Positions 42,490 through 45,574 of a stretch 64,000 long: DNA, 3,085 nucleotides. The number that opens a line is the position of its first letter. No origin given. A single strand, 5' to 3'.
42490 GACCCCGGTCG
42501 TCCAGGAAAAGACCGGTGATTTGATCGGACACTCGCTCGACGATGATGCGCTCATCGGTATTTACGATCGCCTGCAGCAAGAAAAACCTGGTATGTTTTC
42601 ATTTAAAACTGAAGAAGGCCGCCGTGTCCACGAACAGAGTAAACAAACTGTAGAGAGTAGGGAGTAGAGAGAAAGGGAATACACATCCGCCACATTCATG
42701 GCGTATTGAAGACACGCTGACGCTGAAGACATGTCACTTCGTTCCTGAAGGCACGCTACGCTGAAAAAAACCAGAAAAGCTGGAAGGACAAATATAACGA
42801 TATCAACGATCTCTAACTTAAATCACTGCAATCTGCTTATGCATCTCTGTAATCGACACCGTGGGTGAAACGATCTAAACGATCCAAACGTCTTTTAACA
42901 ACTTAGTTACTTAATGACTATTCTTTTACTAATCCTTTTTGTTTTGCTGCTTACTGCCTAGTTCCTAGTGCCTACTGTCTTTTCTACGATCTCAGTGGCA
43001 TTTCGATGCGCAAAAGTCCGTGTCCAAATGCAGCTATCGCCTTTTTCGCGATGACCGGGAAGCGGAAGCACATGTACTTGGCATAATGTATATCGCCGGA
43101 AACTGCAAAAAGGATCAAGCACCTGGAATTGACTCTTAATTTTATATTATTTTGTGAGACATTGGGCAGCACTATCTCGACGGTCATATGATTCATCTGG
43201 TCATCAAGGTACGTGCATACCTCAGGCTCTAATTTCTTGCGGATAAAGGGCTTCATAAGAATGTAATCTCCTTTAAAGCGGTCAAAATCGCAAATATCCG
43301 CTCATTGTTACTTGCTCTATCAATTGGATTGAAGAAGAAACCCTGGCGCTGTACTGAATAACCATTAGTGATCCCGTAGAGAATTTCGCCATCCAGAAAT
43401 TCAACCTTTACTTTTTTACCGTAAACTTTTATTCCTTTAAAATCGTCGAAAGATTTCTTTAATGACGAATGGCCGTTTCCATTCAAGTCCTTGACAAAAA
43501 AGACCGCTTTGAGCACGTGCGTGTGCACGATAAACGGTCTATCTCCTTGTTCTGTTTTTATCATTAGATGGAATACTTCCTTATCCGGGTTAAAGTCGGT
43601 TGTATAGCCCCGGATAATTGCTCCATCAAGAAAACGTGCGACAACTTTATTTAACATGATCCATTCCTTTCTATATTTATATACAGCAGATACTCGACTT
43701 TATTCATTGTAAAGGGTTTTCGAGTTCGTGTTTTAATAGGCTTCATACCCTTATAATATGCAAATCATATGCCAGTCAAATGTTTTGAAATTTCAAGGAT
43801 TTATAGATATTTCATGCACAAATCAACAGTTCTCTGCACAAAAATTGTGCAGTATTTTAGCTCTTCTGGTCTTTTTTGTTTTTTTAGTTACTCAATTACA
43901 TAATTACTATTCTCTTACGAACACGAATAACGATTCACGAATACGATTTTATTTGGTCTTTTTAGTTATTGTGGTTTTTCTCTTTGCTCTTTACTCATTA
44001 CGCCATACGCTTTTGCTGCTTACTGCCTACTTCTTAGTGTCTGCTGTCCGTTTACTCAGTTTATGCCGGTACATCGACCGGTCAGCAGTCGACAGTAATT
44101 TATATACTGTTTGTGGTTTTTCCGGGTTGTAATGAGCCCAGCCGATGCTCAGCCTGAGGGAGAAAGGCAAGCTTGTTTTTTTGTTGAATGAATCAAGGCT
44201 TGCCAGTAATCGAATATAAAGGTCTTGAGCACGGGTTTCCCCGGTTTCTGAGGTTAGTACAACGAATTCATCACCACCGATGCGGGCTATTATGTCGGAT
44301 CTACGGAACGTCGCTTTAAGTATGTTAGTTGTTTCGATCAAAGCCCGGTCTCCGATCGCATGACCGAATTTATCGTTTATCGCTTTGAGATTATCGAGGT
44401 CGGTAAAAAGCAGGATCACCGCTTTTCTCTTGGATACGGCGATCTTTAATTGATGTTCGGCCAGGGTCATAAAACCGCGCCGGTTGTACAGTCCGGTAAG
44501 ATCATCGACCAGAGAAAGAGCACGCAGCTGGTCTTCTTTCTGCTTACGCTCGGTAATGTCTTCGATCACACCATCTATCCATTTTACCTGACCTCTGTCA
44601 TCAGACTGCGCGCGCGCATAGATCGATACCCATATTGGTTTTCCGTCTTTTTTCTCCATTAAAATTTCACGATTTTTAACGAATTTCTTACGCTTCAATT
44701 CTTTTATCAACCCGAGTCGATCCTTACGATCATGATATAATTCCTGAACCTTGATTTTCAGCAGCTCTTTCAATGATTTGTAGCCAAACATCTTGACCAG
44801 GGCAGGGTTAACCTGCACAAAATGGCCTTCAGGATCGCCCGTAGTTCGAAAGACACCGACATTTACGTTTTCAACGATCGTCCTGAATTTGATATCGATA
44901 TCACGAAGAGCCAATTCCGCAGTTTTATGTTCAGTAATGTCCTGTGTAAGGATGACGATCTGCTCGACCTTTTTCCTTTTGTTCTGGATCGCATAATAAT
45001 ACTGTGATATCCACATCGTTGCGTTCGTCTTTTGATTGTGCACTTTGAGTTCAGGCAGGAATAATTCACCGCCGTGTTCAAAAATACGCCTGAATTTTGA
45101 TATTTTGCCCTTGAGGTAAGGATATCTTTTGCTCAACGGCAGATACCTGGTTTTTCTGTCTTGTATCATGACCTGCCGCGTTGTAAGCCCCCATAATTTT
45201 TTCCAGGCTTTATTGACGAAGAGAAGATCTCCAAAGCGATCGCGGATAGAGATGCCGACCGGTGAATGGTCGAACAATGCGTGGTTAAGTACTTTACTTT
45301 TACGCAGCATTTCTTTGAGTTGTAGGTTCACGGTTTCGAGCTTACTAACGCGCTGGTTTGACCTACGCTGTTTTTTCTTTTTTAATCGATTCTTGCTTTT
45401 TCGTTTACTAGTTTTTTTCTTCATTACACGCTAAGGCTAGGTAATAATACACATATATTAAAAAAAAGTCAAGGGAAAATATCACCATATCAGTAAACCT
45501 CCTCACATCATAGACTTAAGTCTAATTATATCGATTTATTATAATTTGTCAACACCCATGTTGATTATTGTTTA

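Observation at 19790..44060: Family of mosaic intergenic repeats (at least 5 loci) built from shared sub-modules in varying order and orientation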

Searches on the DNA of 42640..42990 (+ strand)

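Call 75: search_dna_similar(query=window:42640-42990:+, collection=plasmids, mode=distant, max_evalue=0.01, max_rows=10)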
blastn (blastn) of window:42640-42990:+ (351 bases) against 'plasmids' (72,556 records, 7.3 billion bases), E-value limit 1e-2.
No match.

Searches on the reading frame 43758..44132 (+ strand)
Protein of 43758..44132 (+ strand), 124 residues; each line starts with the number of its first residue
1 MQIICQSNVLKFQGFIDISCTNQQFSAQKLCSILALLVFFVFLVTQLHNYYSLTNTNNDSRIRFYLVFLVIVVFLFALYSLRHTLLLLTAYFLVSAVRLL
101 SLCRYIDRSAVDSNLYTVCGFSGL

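Call 84: search_protein_families(library=pfam, proteins=[window:43758-44132:+], max_evalue=0.0001)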
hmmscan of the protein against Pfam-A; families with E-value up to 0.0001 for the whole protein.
window:43758-44132:+ (124 aa): 0 families

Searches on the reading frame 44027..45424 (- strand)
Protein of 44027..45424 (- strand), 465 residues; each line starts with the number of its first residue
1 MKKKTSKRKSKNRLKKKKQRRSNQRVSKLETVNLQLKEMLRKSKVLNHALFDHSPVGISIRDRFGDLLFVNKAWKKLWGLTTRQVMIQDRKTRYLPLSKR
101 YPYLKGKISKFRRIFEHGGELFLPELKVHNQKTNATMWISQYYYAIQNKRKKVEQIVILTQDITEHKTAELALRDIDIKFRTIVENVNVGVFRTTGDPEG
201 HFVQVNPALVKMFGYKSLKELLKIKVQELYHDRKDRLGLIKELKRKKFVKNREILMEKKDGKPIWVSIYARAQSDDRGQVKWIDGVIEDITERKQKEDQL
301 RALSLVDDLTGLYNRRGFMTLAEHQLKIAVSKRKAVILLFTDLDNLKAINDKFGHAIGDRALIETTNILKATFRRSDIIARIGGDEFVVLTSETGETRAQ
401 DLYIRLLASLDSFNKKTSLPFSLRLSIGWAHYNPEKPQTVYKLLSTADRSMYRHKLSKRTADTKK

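Call 11: search_protein_families(library=pfam, proteins=[window:44027-45424:-], max_evalue=0.01)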
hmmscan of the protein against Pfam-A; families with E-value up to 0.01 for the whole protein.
window:44027-45424:- (465 aa): 6 families
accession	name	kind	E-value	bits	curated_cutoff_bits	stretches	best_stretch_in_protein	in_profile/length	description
PF00990.26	GGDEF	-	3.6e-39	134.6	23.8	1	305-459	2-159/161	Diguanylate cyclase, GGDEF domain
PF13426.13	PAS_9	-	2.8e-19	69.7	27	2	196-292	7-103/103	PAS domain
PF13188.13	PAS_8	-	3.1e-17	62.2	21.8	2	179-237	2-58/65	PAS domain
PF00989.32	PAS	-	1.4e-12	48.1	22.6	2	180-290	3-113/113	PAS fold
PF08448.16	PAS_4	-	9.7e-09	35.9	23.1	1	185-295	2-110/110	PAS fold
PF08447.18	PAS_3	-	1.2e-05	25.9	25.6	1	203-287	2-89/89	PAS fold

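Call 14: find_encoding_contigs(protein=window:44027-45424:-, flank=3000, max_places=6)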
Protein window:44027-45424:- (465 aa): 7 contigs read that carry it; 1 place shown.
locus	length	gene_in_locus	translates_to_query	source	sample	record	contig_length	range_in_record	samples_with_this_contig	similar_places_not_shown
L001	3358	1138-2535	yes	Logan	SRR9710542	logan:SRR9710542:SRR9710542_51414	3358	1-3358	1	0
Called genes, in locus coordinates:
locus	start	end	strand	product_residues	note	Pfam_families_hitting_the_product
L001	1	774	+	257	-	?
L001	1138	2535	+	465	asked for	PF08448:PAS_4 (faint), PF13188:PAS_8 (weak), PF08447:PAS_3 (faint), PF00989:PAS (weak), PF13188:PAS_8, PF13426:PAS_9, PF00990:GGDEF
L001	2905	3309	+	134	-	PF22478:DUF6982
